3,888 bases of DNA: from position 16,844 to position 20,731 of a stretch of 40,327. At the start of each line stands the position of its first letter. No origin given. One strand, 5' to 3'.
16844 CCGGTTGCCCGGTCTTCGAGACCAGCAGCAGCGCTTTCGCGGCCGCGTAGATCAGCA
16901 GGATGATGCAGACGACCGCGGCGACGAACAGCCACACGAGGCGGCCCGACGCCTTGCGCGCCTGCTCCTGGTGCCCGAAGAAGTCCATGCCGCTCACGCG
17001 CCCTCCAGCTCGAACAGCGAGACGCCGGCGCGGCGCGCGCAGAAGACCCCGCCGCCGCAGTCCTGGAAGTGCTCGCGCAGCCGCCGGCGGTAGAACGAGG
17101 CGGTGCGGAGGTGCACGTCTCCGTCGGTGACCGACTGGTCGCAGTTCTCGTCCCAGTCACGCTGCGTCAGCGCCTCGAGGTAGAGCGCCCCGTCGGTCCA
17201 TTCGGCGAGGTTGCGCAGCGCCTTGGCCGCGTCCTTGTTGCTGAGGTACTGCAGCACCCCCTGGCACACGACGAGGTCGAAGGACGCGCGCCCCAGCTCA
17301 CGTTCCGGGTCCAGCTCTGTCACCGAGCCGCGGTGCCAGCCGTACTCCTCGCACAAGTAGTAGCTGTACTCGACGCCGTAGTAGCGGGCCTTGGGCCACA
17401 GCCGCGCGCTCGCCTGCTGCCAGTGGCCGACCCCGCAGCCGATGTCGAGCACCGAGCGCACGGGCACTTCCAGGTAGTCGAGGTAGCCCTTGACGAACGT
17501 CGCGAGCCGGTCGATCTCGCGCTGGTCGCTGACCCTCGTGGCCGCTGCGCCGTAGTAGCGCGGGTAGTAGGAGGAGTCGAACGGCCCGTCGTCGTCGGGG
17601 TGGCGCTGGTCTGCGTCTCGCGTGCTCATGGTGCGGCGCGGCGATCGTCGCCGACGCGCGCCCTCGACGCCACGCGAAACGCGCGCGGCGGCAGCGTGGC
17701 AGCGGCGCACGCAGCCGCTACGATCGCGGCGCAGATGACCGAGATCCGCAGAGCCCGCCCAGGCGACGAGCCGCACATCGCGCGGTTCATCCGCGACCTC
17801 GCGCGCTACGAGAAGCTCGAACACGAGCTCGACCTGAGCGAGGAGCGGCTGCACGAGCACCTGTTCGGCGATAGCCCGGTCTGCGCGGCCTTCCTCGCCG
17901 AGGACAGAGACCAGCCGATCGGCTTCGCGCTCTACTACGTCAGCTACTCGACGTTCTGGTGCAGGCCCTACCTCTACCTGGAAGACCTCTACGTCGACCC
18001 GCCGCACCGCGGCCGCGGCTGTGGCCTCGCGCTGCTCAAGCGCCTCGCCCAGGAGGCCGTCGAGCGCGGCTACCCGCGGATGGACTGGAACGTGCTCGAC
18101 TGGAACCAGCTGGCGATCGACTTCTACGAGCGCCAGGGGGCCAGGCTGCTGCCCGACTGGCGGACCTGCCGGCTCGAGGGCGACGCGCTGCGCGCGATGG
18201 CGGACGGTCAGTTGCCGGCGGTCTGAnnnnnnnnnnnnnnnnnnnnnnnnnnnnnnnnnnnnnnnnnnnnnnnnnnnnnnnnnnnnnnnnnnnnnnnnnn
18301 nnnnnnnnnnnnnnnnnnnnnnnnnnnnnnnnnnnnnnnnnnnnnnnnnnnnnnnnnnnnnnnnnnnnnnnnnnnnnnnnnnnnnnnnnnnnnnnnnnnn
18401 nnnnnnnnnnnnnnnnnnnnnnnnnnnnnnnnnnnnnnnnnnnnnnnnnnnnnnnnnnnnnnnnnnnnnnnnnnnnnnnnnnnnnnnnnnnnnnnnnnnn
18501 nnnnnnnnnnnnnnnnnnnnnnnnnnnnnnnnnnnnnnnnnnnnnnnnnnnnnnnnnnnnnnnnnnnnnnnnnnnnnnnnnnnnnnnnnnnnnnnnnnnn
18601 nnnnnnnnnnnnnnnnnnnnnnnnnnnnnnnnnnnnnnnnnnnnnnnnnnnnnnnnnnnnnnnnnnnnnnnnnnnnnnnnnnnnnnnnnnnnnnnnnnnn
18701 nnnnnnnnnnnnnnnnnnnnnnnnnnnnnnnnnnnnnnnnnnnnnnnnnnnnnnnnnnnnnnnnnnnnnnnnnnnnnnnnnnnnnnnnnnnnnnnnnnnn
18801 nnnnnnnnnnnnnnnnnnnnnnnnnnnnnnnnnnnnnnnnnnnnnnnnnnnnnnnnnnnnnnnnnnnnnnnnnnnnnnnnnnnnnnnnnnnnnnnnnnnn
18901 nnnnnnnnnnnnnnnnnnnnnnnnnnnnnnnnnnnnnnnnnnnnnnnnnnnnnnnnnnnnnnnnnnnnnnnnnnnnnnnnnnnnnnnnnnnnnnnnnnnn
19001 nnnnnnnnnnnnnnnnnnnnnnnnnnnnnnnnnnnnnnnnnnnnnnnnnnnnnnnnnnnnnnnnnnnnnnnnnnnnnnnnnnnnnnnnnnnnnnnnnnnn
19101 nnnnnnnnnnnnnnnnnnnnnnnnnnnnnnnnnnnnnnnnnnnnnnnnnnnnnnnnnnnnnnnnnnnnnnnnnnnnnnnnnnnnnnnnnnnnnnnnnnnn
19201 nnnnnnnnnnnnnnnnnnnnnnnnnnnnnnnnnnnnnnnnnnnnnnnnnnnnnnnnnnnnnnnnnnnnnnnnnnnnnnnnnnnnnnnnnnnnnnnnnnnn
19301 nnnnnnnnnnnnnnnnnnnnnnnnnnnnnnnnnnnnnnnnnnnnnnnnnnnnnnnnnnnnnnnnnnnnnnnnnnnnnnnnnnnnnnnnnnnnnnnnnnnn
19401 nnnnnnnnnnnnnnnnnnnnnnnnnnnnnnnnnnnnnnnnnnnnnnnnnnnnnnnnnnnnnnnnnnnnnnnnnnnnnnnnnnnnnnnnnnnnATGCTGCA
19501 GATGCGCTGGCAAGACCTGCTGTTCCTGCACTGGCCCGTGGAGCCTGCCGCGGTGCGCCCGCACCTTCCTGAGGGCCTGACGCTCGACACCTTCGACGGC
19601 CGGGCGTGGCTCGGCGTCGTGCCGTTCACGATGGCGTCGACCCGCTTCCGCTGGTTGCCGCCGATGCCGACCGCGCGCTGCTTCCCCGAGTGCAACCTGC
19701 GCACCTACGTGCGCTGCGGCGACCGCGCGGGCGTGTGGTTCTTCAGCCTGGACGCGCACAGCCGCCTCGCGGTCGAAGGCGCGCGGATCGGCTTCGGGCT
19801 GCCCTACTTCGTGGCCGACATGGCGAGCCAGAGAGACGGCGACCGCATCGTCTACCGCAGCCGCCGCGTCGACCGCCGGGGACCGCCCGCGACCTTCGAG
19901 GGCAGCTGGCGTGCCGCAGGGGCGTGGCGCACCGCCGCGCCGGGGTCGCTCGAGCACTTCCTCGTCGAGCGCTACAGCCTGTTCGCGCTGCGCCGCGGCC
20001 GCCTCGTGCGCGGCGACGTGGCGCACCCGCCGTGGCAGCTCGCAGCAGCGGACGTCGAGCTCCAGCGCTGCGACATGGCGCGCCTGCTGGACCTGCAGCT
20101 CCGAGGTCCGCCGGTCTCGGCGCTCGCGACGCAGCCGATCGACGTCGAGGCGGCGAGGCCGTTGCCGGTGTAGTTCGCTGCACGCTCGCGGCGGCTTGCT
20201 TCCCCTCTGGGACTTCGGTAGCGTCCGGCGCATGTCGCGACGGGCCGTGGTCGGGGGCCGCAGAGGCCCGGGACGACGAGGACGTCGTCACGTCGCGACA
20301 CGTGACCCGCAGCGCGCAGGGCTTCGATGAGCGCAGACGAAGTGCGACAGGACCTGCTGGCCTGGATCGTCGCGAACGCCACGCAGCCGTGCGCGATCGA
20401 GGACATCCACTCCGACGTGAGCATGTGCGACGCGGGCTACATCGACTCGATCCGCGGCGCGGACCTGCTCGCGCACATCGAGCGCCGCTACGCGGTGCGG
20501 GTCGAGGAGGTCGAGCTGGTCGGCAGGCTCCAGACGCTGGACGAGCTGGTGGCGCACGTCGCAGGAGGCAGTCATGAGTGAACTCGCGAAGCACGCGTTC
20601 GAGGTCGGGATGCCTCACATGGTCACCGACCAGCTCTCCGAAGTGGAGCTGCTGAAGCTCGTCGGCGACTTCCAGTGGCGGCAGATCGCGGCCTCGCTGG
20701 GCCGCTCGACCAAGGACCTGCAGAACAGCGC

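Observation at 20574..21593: What does the double hot-dog protein load? An LnmK-like enzyme outside any polyketide context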

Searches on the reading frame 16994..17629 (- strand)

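Call 80: search_protein_families(library=pfam, proteins=[window:16994-17629:-], max_evalue=0.0001)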
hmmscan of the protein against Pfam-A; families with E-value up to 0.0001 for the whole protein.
window:16994-17629:- (211 aa): 6 families
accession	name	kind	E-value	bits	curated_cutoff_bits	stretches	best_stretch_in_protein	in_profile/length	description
PF08242.18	Methyltransf_12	-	9.8e-11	42.7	30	1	61-143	1-90/98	Methyltransferase domain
PF13649.12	Methyltransf_25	-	4.7e-10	40.5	27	1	60-144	1-92/97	Methyltransferase domain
PF13489.12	Methyltransf_23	-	8.4e-09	35.8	27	1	50-162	17-128/164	Methyltransferase domain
PF08241.18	Methyltransf_11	-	8.6e-09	36.4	21.2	1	61-142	1-84/95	Methyltransferase domain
PF13847.12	Methyltransf_31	-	1.4e-06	28.5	27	0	59-89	6-37/145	Methyltransferase domain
PF01728.25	FtsJ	-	7.6e-05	23.1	24.1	1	53-135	19-112/181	FtsJ-like methyltransferase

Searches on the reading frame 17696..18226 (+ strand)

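Call 80: search_protein_families(library=pfam, proteins=[window:17696-18226:+], max_evalue=0.0001)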
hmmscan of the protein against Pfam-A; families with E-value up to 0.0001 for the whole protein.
window:17696-18226:+ (176 aa): 4 families
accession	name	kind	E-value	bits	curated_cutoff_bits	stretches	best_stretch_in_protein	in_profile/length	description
PF00583.31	Acetyltransf_1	-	5e-20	72.4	20.7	1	43-148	15-115/116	Acetyltransferase (GNAT) family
PF13508.13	Acetyltransf_7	-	1.5e-12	48.2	27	1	65-148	5-81/84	Acetyltransferase (GNAT) domain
PF13673.13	Acetyltransf_10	-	4.7e-06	27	23.6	1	50-148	20-106/128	Acetyltransferase (GNAT) domain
PF08445.16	FR47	-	5.3e-06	26.8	22.1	1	93-159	22-85/86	FR47-like protein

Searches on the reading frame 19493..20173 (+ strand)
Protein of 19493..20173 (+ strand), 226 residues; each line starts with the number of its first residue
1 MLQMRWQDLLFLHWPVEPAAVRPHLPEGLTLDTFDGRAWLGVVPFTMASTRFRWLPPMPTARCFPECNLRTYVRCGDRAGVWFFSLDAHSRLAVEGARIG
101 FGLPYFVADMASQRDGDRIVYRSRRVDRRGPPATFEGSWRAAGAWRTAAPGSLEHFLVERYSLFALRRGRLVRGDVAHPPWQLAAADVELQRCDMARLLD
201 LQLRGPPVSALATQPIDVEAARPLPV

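Call 3: search_protein_families(library=ncbifam, proteins=[window:19493-20173:+], max_evalue=0.01)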
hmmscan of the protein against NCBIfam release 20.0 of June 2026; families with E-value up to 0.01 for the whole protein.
window:19493-20173:+ (226 aa): 0 families

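Call 4: search_protein_families(library=pfam, proteins=[window:19493-20173:+], max_evalue=0.01)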
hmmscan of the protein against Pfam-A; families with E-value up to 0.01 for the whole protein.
window:19493-20173:+ (226 aa): 2 families
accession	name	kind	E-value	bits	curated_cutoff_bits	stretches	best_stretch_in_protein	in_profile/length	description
PF09844.14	DUF2071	-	1.1e-72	244.5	27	1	4-209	2-200/212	Uncharacterized conserved protein (COG2071)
PF06314.16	ADC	-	4.2e-07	30.2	29.8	1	6-129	20-133/238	Acetoacetate decarboxylase (ADC)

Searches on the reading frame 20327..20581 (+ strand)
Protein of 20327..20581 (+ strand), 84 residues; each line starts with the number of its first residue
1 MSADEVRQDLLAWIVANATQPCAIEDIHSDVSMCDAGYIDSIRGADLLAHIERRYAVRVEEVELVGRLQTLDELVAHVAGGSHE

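Call 3: search_protein_families(library=ncbifam, proteins=[window:20327-20581:+], max_evalue=0.01)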
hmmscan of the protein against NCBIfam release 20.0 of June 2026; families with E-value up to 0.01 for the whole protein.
window:20327-20581:+ (84 aa): 3 families
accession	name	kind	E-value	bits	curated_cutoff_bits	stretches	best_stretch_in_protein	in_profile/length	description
NF002147.0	PRK00982.1-1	equivalog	0.0024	17.6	84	1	5-79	7-78/83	acyl carrier protein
NF005798.0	PRK07639.1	equivalog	0.0052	17.2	100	1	7-75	6-75/91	petrobactin biosynthesis protein AsbD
NF003464.0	PRK05087.1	equivalog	0.0087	16.1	68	1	28-63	23-58/78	D-alanine--poly(phosphoribitol) ligase subunit DltC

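Call 4: search_protein_families(library=pfam, proteins=[window:20327-20581:+], max_evalue=0.01)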
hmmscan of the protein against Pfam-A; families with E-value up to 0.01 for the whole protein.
window:20327-20581:+ (84 aa): 1 family
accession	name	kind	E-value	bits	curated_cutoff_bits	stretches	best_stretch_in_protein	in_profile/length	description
PF00550.31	PP-binding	-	6.6e-08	33.1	20.8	1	23-78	14-67/67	Phosphopantetheine attachment site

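Call 52: search_solved_structures(query=window:20327-20581:+, max_evalue=1, show_alignments=2)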
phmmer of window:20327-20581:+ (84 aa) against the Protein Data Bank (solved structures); distinct sequences matched with E-value up to 1: 19.
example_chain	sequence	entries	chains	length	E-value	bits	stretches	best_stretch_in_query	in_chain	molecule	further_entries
6cxt_A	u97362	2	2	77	0.00099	22.6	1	15-64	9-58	Alpha/beta hydrolase fold protein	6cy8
2my5_A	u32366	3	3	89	0.0056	20.2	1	14-80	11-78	Peptidyl carrier protein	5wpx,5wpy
2my6_A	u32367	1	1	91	0.014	18.9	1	14-80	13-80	Peptidyl carrier protein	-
6bug_A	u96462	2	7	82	0.052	17.1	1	24-63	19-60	D-alanyl carrier protein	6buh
8jf2_F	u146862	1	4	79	0.054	17.1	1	25-63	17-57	D-alanyl carrier protein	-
9s2u_I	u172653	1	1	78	0.13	15.8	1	25-78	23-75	Meromycolate extension acyl carrier protein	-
1klp_A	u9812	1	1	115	0.16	15.5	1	19-79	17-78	MEROMYCOLATE EXTENSION ACYL CARRIER PROTEIN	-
2l4b_A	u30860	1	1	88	0.18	15.4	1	33-82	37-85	Acyl carrier protein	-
7bvc_P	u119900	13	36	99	0.19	15.3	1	25-79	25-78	Meromycolate extension acyl carrier protein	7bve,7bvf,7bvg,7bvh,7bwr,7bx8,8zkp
6sm4_A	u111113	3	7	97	0.23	15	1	23-61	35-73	Acyl carrier protein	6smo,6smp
2cnr_A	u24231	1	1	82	0.27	14.9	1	15-75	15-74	ACYL CARRIER PROTEIN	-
2koo_A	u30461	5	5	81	0.27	14.8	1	15-75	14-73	Acyl carrier protein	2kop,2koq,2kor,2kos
1af8_A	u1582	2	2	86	0.48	14.1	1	16-80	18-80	ACTINORHODIN POLYKETIDE SYNTHASE ACYL CARRIER PROTEIN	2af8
2k0x_A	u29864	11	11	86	0.5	14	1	17-80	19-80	Actinorhodin polyketide synthase acyl carrier protein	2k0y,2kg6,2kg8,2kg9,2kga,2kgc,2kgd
9rfu_G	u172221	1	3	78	0.54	13.9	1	25-78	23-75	Meromycolate extension acyl carrier protein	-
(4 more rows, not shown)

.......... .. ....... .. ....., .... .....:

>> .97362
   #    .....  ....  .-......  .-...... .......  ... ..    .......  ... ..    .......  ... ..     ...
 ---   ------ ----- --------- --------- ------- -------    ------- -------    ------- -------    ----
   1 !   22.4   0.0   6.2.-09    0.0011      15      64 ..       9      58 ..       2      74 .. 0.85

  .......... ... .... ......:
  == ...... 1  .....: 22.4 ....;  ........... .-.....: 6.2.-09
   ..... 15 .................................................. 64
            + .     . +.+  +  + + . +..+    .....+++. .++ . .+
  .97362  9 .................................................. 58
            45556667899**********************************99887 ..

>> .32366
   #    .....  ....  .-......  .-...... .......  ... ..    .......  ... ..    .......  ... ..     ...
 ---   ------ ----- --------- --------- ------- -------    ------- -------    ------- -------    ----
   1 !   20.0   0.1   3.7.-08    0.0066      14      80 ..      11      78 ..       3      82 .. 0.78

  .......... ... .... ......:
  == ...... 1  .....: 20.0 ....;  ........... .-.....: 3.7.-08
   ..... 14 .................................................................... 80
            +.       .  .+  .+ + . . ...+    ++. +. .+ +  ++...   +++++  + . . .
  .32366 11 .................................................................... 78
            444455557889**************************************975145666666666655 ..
